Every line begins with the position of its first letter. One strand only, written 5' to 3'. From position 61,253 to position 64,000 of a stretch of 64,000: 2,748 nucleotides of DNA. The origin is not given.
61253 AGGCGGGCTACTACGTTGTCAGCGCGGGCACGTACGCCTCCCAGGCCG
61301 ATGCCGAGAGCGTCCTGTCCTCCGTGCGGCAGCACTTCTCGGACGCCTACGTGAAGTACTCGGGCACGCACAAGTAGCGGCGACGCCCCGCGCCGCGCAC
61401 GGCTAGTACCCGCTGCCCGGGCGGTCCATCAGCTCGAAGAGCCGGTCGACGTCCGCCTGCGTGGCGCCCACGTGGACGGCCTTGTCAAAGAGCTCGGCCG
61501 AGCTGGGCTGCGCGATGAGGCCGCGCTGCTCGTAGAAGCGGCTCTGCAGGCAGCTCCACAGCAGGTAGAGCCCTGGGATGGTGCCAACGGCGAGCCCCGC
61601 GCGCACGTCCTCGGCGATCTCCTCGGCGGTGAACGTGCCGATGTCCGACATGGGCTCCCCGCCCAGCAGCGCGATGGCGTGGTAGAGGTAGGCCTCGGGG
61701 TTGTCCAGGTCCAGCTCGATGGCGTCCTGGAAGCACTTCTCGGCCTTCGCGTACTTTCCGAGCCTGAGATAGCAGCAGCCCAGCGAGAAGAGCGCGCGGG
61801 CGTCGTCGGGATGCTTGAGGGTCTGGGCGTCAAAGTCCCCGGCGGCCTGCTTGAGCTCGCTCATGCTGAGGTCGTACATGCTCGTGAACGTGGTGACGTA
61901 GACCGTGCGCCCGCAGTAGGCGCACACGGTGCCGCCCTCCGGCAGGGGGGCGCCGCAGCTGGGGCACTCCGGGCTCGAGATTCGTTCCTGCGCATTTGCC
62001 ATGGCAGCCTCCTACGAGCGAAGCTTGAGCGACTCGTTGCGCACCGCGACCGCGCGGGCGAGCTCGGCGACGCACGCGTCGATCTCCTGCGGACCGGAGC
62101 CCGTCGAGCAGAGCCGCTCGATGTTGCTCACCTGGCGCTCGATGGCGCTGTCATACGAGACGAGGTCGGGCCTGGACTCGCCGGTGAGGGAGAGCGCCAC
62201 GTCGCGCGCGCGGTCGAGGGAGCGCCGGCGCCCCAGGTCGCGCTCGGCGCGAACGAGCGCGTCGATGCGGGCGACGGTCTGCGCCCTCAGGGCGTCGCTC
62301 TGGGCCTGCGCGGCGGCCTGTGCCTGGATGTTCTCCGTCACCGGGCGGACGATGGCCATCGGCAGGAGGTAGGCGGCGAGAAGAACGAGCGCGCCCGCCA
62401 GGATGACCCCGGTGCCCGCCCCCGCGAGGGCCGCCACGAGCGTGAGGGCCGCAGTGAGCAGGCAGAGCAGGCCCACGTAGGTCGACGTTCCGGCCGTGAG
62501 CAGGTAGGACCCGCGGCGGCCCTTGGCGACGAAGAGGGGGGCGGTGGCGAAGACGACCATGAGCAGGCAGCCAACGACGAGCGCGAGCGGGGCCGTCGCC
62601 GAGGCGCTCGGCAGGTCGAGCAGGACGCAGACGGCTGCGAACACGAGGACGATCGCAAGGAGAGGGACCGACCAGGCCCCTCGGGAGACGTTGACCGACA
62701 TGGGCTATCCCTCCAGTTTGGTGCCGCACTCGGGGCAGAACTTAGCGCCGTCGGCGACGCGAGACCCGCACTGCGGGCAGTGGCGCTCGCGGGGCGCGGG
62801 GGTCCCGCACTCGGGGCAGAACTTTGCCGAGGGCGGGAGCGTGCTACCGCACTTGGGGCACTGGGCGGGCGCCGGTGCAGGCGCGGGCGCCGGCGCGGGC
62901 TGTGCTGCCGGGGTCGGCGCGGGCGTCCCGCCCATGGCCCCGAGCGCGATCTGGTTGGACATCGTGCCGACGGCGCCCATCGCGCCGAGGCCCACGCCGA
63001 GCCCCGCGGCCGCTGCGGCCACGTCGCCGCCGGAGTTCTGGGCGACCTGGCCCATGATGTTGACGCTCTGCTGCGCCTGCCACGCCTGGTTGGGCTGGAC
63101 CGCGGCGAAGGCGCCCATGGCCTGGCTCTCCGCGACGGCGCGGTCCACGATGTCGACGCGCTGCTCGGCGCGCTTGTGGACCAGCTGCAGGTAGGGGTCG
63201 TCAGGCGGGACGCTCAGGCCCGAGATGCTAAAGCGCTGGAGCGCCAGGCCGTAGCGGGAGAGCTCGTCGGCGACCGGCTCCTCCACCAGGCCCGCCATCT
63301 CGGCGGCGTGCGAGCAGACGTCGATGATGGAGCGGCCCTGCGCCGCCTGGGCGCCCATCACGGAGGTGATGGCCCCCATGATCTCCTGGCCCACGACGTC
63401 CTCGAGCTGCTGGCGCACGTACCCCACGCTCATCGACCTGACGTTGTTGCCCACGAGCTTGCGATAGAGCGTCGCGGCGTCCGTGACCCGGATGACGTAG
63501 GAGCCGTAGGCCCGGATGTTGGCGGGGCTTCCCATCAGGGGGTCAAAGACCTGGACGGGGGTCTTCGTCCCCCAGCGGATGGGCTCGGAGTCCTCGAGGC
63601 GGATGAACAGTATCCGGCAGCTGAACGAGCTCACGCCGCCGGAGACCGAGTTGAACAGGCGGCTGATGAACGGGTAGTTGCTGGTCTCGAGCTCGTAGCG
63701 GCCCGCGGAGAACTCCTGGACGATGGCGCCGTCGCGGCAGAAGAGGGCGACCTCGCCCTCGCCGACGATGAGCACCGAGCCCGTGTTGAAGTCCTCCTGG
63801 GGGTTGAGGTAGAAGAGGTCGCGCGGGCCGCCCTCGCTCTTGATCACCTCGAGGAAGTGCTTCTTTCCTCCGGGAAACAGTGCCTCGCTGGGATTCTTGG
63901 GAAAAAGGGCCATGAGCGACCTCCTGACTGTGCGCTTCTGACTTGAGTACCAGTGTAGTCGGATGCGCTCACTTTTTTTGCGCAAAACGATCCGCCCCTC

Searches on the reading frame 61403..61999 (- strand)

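Call 103: search_protein_families(library=pfam, proteins=[window:61403-61999:-], max_evalue=0.001)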
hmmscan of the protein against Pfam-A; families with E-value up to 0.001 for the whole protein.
window:61403-61999:- (198 aa): 13 families
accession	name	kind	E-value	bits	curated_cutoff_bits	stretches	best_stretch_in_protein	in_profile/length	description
PF13432.12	TPR_16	-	1.5e-10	41.8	32.7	1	46-97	10-61/65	Tetratricopeptide repeat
PF00515.34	TPR_1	-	7.2e-10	38.7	27.8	1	67-97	1-31/34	Tetratricopeptide repeat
PF07719.23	TPR_2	-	4e-09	36.3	27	1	67-99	1-33/34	Tetratricopeptide repeat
PF13431.12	TPR_17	-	2.1e-08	34.2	24.4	1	62-87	8-33/34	Tetratricopeptide repeat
PF13181.12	TPR_8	-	2.7e-08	33.7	25.7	1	67-100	1-34/34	Tetratricopeptide repeat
PF13424.12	TPR_12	-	5.3e-08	33.4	30.1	1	62-97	40-75/77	Tetratricopeptide repeat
PF13414.12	TPR_11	-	7.7e-06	26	26.8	1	77-108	4-35/42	TPR repeat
PF13176.12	TPR_7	-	3.2e-05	24.1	27.9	1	69-102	1-34/36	Tetratricopeptide repeat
PF14559.12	TPR_19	-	6e-05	23.7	25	1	49-104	7-62/68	Tetratricopeptide repeat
PF13428.12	TPR_14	-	0.00014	22.7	23.5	0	76-108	10-42/44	Tetratricopeptide repeat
PF13371.12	TPR_9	-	0.00026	21.4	35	1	61-104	23-66/73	Tetratricopeptide repeat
PF13240.11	Zn_Ribbon_1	-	0.0006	20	25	0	12-31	2-21/23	zinc-ribbon domain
PF13248.11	Zn_ribbon_3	-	0.00089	19.1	27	0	11-30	4-23/26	zinc-ribbon domain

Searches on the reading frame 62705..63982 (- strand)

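Call 103: search_protein_families(library=pfam, proteins=[window:62705-63982:-], max_evalue=0.001)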
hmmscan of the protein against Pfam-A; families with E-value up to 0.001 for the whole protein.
window:62705-63982:- (425 aa): 12 families
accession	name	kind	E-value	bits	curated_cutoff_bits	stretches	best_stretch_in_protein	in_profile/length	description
PF13421.11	Band_7_1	-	5.8e-32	111.5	24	1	62-261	8-198/211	SPFH domain-Band 7 family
PF13240.11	Zn_Ribbon_1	-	1e-16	60.5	25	2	401-423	1-23/23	zinc-ribbon domain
PF13248.11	Zn_ribbon_3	-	5.2e-13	48.4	27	2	400-423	3-26/26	zinc-ribbon domain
PF12773.13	DZR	-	8.5e-13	48.7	27.3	1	375-420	1-45/45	Double zinc ribbon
PF17032.10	Zn_ribbon_15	-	1.5e-08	35.8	28.9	0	372-393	52-73/73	zinc-ribbon family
PF24463.1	DUF7577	-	3.5e-08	33.4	28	1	400-424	3-27/27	Domain of unknown function (DUF7577)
PF24460.1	DUF7575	-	2.9e-06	27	28.5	0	399-424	3-28/28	Domain of unknown function (DUF7575)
PF01145.31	Band_7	-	3.9e-06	27.5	23.6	1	72-287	2-173/176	SPFH domain / Band 7 family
PF03119.21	DNA_ligase_ZBD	-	5e-06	26.7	25.8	0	416-424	2-10/27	NAD-dependent DNA ligase C4 zinc finger domain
PF10571.15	UPF0547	-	6.4e-06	26.6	29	0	374-393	2-21/26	Uncharacterised protein family UPF0547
PF18912.6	DZR_2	-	0.00013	22.1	27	0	373-405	22-55/56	Double zinc ribbon domain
PF14803.11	Zn_ribbon_Nudix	-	0.00031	21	25.6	0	414-424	1-11/34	Nudix N-terminal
